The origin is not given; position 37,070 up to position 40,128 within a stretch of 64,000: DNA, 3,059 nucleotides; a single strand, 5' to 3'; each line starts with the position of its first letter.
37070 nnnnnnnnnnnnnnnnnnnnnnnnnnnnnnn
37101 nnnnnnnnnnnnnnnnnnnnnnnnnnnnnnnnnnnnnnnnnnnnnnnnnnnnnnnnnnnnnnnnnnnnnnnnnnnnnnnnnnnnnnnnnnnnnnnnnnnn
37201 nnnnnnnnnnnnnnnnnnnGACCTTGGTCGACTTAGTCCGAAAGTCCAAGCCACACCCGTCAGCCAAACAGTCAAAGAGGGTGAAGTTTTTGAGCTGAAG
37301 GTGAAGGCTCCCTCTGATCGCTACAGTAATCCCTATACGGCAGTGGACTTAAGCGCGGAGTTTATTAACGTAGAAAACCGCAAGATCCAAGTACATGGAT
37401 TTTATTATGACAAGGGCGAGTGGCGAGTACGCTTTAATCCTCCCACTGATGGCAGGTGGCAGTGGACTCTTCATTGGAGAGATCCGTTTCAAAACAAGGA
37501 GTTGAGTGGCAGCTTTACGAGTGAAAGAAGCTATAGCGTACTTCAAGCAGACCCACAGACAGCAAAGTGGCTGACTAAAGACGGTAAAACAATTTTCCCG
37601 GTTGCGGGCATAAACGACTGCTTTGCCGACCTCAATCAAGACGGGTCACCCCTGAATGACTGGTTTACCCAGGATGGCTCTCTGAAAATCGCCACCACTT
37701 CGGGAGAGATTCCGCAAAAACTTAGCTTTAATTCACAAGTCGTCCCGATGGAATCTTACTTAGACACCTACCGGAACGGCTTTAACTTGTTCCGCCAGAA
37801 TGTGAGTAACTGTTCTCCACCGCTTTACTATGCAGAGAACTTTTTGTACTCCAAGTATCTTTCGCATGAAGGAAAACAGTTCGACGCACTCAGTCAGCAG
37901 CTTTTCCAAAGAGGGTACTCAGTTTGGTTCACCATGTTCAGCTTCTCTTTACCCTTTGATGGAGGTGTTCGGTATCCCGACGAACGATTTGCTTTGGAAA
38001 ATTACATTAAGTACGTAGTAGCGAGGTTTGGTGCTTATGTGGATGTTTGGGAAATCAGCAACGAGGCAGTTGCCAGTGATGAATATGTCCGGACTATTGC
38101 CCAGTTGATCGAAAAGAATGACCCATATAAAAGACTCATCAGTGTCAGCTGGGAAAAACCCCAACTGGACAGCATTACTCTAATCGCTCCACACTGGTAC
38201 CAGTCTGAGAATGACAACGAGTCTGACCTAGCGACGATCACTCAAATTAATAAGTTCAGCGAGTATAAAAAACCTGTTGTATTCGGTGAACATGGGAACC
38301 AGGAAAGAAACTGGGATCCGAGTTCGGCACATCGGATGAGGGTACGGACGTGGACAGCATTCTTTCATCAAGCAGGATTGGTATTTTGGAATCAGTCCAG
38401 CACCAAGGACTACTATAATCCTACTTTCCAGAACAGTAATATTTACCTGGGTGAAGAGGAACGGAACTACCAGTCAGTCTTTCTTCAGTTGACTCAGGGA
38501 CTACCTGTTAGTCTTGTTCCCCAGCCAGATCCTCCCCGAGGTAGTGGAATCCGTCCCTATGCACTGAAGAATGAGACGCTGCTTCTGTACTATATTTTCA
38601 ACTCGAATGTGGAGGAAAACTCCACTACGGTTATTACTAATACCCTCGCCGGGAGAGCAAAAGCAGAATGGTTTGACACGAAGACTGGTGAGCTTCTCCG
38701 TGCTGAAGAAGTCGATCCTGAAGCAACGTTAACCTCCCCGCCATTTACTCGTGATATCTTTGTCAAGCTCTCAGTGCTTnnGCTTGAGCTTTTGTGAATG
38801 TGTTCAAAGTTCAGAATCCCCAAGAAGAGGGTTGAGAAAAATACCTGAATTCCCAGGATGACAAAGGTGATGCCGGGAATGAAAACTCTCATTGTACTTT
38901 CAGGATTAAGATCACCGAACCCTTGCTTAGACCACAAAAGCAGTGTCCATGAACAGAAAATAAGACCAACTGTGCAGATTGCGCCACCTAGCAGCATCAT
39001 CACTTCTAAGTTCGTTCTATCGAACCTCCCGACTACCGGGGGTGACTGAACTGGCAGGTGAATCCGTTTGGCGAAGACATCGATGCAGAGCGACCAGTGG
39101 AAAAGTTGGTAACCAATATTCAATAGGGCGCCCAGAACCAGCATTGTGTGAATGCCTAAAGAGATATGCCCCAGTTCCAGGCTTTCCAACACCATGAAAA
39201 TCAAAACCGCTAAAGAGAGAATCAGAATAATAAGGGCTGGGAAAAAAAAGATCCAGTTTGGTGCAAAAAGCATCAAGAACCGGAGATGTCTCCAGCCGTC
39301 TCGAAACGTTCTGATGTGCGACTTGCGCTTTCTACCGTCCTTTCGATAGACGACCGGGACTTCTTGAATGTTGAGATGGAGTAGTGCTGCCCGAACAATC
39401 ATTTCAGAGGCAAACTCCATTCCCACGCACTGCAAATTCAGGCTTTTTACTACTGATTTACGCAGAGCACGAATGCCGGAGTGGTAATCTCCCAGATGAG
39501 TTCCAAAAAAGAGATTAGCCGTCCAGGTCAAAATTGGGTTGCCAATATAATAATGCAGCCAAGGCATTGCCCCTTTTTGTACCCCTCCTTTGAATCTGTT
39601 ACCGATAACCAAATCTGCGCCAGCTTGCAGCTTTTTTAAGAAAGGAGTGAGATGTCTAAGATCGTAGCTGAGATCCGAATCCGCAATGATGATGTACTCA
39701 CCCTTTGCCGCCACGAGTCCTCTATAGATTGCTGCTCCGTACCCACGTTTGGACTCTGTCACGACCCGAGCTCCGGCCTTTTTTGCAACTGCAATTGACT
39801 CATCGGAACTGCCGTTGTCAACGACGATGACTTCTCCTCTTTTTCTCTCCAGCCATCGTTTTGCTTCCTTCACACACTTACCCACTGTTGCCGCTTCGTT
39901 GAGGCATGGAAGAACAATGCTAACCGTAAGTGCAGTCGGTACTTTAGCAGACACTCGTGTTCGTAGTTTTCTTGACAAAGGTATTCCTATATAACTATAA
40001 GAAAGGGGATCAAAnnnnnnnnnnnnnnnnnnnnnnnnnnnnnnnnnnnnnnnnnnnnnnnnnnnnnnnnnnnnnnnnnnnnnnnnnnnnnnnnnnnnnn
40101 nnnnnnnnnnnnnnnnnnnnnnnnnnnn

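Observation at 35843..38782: Unusual fusion: membrane-anchored PQQ-type beta-propeller plus GH5-like TIM-barrel inside the glycan island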

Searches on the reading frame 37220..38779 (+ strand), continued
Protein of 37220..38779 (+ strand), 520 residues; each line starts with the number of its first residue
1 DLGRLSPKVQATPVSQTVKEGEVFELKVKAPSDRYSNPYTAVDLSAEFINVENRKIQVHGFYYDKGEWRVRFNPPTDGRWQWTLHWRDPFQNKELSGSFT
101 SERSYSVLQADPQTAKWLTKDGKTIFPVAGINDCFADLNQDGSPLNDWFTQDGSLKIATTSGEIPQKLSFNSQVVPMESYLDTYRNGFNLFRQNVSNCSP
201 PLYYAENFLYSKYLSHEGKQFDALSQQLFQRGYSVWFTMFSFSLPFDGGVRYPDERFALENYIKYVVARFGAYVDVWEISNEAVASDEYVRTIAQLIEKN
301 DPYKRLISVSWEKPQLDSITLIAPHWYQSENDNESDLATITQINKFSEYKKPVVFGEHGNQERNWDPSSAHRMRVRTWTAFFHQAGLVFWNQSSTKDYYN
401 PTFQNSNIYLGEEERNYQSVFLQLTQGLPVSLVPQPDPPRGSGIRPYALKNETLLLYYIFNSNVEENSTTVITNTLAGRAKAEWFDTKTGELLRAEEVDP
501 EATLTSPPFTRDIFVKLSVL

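Call 58: find_encoding_contigs(protein=P0012, flank=8000, max_places=1)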
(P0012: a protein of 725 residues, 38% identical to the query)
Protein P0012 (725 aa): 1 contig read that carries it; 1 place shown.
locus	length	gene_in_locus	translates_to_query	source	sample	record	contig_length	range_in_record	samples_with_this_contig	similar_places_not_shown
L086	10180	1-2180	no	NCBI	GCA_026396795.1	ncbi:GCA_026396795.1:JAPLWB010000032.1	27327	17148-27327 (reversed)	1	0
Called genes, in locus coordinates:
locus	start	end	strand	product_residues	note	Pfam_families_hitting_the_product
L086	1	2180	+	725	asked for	PF13360:PQQ_2 (faint), PF16586:DUF5060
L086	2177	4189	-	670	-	PF04932:Wzy_C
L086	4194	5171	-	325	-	PF03214:RGP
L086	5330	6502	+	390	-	PF01041:DegT_DnrJ_EryC1, PF01212:Beta_elim_lyase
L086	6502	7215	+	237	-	PF13489:Methyltransf_23, PF13847:Methyltransf_31, PF08241:Methyltransf_11, PF08242:Methyltransf_12, PF13649:Methyltransf_25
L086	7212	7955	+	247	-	PF00535:Glycos_transf_2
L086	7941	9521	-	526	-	PF13231:PMT_2 (weak)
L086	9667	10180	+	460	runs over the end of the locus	PF11638:DnaA_N (faint), PF01695:IstB_IS21, PF00308:Bac_DnaA, PF01637:ATPase_2 (weak), PF00004:AAA, PF13401:AAA_22 (faint), PF08299:Bac_DnaA_C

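Call 61: predict_structure(alignment_id=A2)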
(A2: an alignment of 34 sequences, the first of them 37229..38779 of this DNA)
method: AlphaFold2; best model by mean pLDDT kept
length: 517 residues; sequences in the alignment: 34
mean_pLDDT: 92.6   pTM: 0.92
mean pLDDT of the five models: 92.6, 91.7, 91.1, 90.9, 90.8
residues with pLDDT >= 90: 419; 70-90: 74; 50-70: 14; < 50: 10
segments of 3 or more residues with pLDDT < 50: 155-162
pLDDT, mean of each block of 10 residues (from residue 1): 82 97 96 95 98 98 97 98 96 98 95 95 97 83 82 46 51 92 97 90 93 96 97 93 85 96 98 94 93 97 92 97 94 97 95 94 94 98 95 79 91 98 98 92 98 97 93 98 98 98 97 98
secondary structure, 60 per line:
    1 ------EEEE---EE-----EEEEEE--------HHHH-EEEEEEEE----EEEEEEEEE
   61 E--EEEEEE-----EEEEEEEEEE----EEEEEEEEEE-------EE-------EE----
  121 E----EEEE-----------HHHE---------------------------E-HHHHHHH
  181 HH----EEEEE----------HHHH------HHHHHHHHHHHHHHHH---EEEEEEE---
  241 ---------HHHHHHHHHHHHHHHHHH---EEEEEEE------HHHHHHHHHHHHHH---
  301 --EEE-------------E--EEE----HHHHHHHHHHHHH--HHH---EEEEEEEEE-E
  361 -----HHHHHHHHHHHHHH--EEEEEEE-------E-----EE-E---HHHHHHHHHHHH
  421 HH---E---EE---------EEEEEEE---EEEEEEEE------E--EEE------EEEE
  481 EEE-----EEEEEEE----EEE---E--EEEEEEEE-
elements in order: E7-10 E21-26 H35-38 E40-47 E52-61 E64-69 E75-84 E89-98 E126-129 H174-182 E187-191 H202-205 H212-227 E231-237 H250-267 E271-277 H284-297 E303-305 E322-324 H329-341 E350-358 H366-379 E382-388 H409-422 E441-447 E451-458 E468-470 E477-483 E489-495 E500-502 E509-516
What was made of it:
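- On Clan GH-A (4/7 superfamily) retaining glycoside hydrolases: The AF2 C-module model (pLDDT 92.6, pTM 0.92) has eight alternating strands and helices (call 61).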

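Call 65: find_homologous_proteins(query=P0060, max_evalue=1e-20)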
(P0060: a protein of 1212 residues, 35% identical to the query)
Query P0060 (1212 aa): 352 proteins with E <= 1e-20 among 8000 candidates; the best 120 are listed.
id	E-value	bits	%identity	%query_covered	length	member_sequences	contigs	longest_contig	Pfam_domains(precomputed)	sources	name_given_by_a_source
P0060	0.0e+0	2840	100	100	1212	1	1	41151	PF01011.29,PF13360.14,PF16586.12,PF03808.20,PF13570.14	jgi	jgi:N-acetylglucosaminyldiphosphoundecaprenol N-acetyl-beta-D-mannosaminyltransferase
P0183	2.8e-152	527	46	19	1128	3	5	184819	PF03808.20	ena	-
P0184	1.0e-147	512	45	19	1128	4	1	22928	PF03808.20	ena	-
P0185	1.2e-108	383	40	20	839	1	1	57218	PF03808.20,PF13524.13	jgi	jgi:N-acetylglucosaminyldiphosphoundecaprenol N-acetyl-beta-D-mannosaminyltransferase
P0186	1.5e-103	366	47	19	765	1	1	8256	PF03808.20,PF04892.18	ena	-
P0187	2.7e-103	365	47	19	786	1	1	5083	PF03808.20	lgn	-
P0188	6.3e-103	364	47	19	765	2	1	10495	PF03808.20,PF04892.18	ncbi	-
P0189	1.7e-102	362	46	19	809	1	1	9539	PF03808.20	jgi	-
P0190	5.0e-101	357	49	17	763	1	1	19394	PF03808.20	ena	-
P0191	8.3e-101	357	49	18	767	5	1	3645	PF03808.20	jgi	-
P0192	1.1e-100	356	46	19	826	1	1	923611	PF03808.20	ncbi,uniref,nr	ncbi:WecB/TagA/CpsF family glycosyltransferase [Pontiella agarivorans]|uniref:WecB/TagA/CpsF family 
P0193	4.8e-100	354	44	20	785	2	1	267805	PF03808.20,PF04892.18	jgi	jgi:N-acetylglucosaminyldiphosphoundecaprenol N-acetyl-beta-D-mannosaminyltransferase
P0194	5.3e-100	354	50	17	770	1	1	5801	PF03808.20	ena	-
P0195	6.1e-100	354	46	19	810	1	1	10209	PF03808.20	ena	-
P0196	9.3e-100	353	46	19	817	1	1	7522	PF03808.20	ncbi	ncbi:MAG: WecB/TagA/CpsF family glycosyltransferase [Pontiella sp.]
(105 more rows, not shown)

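Call 66: find_encoding_contigs(protein=P0060, flank=8000, max_places=2)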
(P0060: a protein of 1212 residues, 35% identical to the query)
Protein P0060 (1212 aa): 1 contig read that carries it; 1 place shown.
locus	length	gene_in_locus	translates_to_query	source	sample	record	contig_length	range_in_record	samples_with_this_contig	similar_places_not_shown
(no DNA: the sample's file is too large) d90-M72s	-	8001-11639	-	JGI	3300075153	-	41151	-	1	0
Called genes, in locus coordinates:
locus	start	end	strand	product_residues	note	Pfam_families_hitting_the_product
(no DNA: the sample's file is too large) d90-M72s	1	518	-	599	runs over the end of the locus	PF13489:Methyltransf_23 (faint), PF05175:MTS (weak), PF08241:Methyltransf_11, PF08242:Methyltransf_12, PF13649:Methyltransf_25, PF13847:Methyltransf_31, PF02585:PIG-L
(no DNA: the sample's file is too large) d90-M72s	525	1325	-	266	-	-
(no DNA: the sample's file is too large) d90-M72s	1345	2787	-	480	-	PF04932:Wzy_C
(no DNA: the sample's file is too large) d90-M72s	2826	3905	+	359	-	PF00534:Glycos_transf_1, PF20706:GT4-conflict (weak), PF13692:Glyco_trans_1_4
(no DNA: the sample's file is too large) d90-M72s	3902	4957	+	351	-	PF13439:Glyco_transf_4, PF00534:Glycos_transf_1, PF13692:Glyco_trans_1_4, PF20706:GT4-conflict (weak)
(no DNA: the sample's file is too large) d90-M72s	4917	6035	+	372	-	PF13439:Glyco_transf_4, PF00534:Glycos_transf_1, PF13692:Glyco_trans_1_4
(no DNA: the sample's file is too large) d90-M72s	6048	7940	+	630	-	-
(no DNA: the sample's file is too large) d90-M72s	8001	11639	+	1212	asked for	PF03808:Glyco_tran_WecG, PF13360:PQQ_2, PF01011:PQQ (faint), PF13570:Beta-prop_ACSF4, PF13360:PQQ_2, PF16586:DUF5060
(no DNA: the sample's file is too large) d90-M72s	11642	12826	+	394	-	PF00534:Glycos_transf_1, PF13692:Glyco_trans_1_4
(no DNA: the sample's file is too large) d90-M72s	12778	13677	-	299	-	PF00535:Glycos_transf_2, PF10111:Glyco_tranf_2_2, PF13641:Glyco_tranf_2_3, PF13632:Glyco_trans_2_3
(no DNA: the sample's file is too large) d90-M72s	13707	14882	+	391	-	PF20706:GT4-conflict (faint), PF13439:Glyco_transf_4, PF13579:Glyco_trans_4_4, PF00534:Glycos_transf_1, PF13692:Glyco_trans_1_4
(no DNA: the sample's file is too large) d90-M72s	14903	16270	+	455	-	-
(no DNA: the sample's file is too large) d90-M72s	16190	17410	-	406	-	PF13439:Glyco_transf_4, PF00534:Glycos_transf_1, PF13692:Glyco_trans_1_4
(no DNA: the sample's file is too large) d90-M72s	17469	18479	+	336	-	-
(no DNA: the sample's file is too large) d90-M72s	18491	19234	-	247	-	PF00005:ABC_tran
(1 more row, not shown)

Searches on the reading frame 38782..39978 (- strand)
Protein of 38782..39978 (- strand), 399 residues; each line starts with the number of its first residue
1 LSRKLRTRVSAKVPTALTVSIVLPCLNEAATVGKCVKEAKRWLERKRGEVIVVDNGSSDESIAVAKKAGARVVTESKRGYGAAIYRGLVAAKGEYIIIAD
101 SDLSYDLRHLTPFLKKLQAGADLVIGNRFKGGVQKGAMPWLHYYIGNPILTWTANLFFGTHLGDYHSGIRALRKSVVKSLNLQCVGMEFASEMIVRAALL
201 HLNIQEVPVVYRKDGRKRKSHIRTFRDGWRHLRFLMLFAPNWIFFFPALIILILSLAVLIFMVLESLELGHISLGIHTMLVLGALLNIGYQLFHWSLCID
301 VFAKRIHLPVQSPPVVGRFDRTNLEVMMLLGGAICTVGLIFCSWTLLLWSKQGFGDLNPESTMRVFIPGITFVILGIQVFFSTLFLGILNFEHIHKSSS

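Call 12: search_protein_families(library=pfam, proteins=[window:38782-39978:-], max_evalue=0.001)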
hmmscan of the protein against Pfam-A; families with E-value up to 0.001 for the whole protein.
window:38782-39978:- (399 aa): 2 families
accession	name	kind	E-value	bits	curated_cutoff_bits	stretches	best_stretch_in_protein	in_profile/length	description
PF00535.33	Glycos_transf_2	-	6.5e-28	98.2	23.3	1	20-178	1-165/168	Glycosyl transferase family 2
PF13641.12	Glyco_tranf_2_3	-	0.00011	22.8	27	1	19-102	3-96/230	Glycosyltransferase like family 2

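Call 52: search_protein_families(library=ncbifam, proteins=[window:38782-39978:-], max_evalue=0.00001)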
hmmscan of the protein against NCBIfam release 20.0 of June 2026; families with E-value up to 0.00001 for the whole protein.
window:38782-39978:- (399 aa): 13 families
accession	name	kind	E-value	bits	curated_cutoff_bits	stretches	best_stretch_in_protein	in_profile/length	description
TIGR04182.1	glyco_TIGR04182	equivalog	1.6e-40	139.3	325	1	19-301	2-281/293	S-layer glycoprotein N-glycosyltransferase AglJ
NF041391.1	DPhHxTase_Halo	equivalog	9.4e-29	99.9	375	1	26-213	4-185/213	dolichyl-phosphate hexose transferase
NF058614.1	PPMAGASynPpgS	equivalog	2.5e-22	79.4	370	1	19-209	2-194/226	polyprenyl-phospho-N-acetylgalactosaminyl synthase PpgS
NF010496.0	PRK13915.1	equivalog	1.7e-18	66.8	262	1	10-104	26-128/307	glucosyl-3-phosphoglycerate synthase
TIGR04283.1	glyco_like_mftF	equivalog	9.6e-15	54.8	182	1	19-109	1-91/221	TIGR04283 family arsenosugar biosynthesis glycosyltransferase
NF041875.1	EPS_EpsD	equivalog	1.1e-10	41.4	370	1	19-144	1-132/325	exopolysaccharide biosynthesis glycosyltransferase EpsD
TIGR03965.1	mycofact_glyco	equivalog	4.5e-10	39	280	1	8-119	65-181/467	mycofactocin biosynthesis glycosyltransferase MftF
NF007986.1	PRK10714.1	equivalog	5.3e-10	38.8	529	1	18-226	7-217/316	undecaprenyl-phosphate 4-deoxy-4-formamido-L-arabinose transferase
TIGR03937.1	PgaC_IcaA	equivalog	2.1e-09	36.9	422.3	1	11-119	39-152/407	poly-beta-1,6-N-acetyl-D-glucosamine synthase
NF047588.1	GlcsyltransPgfSStrep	equivalog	2.9e-09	36.6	500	1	18-179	2-166/308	glycosyltransferase PgfS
NF007482.0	PRK10073.1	equivalog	1.6e-07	30.6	423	1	17-102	6-95/334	glycosyltransferase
TIGR03111.1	glyc2_xrt_Gpos1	hypoth_equivalog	6.2e-07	28.6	363.95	1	13-105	45-144/439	TIGR03111 family XrtG-associated glycosyltransferase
NF041865.1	EpsU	equivalog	2.2e-06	27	700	1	10-196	32-210/394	exopolysaccharide biosynthesis GT2 family glycosyltransferase EpsU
